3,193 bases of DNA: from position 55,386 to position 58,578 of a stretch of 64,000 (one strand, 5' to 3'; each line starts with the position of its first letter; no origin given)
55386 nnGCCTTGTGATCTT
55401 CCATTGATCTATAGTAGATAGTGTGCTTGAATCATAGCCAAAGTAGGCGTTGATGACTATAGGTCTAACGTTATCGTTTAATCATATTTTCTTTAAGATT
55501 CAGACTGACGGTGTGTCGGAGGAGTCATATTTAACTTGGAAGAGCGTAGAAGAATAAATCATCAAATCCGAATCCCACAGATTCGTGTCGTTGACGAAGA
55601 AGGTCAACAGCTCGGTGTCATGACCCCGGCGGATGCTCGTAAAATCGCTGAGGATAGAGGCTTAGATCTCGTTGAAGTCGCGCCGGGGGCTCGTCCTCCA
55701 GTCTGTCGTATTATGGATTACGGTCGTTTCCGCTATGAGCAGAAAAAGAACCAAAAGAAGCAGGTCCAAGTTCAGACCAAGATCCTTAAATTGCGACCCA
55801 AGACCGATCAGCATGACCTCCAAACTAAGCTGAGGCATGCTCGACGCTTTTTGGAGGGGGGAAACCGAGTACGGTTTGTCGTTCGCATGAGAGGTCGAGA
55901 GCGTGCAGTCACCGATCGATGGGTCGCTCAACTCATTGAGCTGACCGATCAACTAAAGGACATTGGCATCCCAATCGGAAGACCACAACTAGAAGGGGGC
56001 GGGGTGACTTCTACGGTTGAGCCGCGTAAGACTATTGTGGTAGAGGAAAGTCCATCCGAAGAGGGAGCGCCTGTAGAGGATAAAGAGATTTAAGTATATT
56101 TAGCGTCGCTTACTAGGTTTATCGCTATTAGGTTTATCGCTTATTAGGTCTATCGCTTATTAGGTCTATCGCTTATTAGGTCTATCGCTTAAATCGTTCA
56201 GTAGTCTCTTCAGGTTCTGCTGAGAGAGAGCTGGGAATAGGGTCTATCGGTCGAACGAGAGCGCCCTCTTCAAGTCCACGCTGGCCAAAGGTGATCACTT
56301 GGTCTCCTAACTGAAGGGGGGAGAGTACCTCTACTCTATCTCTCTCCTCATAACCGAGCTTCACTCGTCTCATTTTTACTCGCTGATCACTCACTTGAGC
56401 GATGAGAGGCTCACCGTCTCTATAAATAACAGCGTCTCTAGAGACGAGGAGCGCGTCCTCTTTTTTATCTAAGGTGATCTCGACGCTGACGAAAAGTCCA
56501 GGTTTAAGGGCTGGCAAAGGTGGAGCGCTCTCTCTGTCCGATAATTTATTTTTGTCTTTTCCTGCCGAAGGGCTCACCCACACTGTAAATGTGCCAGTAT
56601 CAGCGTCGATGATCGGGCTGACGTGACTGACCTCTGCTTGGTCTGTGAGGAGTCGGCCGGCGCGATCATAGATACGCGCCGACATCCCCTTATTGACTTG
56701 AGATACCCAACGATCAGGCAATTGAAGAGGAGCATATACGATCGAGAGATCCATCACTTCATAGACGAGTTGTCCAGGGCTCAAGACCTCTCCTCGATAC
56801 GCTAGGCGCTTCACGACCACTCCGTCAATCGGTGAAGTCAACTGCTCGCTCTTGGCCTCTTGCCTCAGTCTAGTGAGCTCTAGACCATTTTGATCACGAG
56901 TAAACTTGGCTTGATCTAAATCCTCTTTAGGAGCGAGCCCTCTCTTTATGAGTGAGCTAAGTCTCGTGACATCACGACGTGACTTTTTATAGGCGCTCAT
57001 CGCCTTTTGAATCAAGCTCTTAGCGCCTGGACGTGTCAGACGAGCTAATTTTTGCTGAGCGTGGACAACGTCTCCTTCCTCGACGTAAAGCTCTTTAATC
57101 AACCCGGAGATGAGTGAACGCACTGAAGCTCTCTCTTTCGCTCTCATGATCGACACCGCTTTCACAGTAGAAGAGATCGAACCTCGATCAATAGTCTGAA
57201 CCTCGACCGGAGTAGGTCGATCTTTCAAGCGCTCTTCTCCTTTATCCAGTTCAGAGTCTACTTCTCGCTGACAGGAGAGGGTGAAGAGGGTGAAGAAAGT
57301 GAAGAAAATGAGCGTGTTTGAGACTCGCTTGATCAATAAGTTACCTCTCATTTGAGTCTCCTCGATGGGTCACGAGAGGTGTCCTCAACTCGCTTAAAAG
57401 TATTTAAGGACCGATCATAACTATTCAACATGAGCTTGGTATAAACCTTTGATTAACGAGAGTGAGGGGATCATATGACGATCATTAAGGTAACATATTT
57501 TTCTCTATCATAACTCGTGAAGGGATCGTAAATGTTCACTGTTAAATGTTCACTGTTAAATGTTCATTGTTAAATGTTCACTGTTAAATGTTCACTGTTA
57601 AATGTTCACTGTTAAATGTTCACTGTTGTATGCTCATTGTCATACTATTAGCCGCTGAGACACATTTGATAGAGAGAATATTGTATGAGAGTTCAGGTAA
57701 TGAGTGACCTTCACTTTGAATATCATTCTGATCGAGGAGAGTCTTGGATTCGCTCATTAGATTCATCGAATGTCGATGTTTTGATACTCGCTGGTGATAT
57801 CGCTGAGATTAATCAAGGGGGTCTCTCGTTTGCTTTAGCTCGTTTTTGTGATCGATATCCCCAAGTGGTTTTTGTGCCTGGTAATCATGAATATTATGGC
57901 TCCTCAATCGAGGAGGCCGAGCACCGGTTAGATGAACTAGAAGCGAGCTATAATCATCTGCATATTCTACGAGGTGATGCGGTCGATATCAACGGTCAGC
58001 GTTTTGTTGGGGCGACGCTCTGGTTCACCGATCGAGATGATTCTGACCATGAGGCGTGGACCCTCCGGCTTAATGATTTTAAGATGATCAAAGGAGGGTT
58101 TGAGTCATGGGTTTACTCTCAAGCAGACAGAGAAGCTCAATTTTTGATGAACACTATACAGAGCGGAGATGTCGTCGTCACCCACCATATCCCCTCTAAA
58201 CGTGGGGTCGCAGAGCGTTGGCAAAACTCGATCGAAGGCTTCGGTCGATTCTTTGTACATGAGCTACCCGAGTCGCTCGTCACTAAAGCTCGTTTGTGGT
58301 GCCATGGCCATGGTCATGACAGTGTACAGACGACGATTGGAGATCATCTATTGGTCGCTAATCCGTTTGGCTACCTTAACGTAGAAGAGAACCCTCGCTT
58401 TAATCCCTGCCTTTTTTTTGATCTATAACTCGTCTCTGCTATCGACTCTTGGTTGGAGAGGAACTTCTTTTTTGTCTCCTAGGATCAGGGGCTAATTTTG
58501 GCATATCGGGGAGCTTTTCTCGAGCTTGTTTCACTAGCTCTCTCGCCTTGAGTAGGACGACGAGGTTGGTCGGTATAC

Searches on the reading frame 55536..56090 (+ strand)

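Call 86: search_protein_families(library=ncbifam, max_evalue=0.01, proteins=[P0181])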
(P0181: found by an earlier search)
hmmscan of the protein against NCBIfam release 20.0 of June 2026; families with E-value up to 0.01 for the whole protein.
P0181 (369 aa): 1 family
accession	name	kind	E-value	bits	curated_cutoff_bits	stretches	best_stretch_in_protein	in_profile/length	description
TIGR03903.1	TOMM_kin_cyc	equivalog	8.1e-07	27.2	705.75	1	190-319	320-447/1267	TOMM system kinase/cyclase fusion protein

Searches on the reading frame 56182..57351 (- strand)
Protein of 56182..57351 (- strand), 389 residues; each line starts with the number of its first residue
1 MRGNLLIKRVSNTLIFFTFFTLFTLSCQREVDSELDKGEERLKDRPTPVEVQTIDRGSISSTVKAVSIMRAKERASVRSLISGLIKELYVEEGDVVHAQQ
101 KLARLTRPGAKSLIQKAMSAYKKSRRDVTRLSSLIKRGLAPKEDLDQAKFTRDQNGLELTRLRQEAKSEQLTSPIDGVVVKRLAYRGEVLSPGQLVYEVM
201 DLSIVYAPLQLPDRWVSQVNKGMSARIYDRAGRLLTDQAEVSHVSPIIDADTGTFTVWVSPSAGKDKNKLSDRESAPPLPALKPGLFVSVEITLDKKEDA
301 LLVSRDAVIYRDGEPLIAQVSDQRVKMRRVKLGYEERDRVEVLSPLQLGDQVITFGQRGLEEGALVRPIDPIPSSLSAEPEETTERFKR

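Call 81: search_protein_families(library=pfam, max_evalue=0.0001, proteins=[window:56182-57351:-])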
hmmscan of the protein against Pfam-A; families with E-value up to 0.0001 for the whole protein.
window:56182-57351:- (389 aa): 3 families
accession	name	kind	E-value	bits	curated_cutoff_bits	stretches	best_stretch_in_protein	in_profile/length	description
PF16576.10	HlyD_D23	-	9e-19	68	30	1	60-257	3-197/214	Barrel-sandwich domain of CusB or HlyD membrane-fusion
PF13437.12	HlyD_3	-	7.8e-18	65.6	22.2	1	171-265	2-97/106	HlyD family secretion protein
PF13533.13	Biotin_lipoyl_2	-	4.1e-06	26.9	29.8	1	76-105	2-31/32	Biotin-lipoyl like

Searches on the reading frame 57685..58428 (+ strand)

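Call 81: search_protein_families(library=pfam, max_evalue=0.0001, proteins=[window:57685-58428:+])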
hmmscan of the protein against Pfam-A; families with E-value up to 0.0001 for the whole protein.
window:57685-58428:+ (247 aa): 2 families
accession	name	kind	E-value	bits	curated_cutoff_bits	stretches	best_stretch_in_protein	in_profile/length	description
PF00149.33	Metallophos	-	2.6e-10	41.5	21.5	1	1-211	1-189/191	Calcineurin-like phosphoesterase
PF12850.12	Metallophos_2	-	1.4e-08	35.3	27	1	1-102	1-60/154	Calcineurin-like phosphoesterase superfamily domain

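Call 86: search_protein_families(library=ncbifam, max_evalue=0.01, proteins=[window:57685-58428:+])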
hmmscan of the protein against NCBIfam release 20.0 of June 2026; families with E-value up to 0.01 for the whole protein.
window:57685-58428:+ (247 aa): 2 families
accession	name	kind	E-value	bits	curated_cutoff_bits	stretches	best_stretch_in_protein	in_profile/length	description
TIGR03729.1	acc_ester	subfamily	1.7e-07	30.9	148.25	1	2-230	1-239/239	putative phosphoesterase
TIGR00040.1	yfcE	subfamily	0.00039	20.5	56.25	1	1-78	1-71/158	YfcE family phosphodiesterase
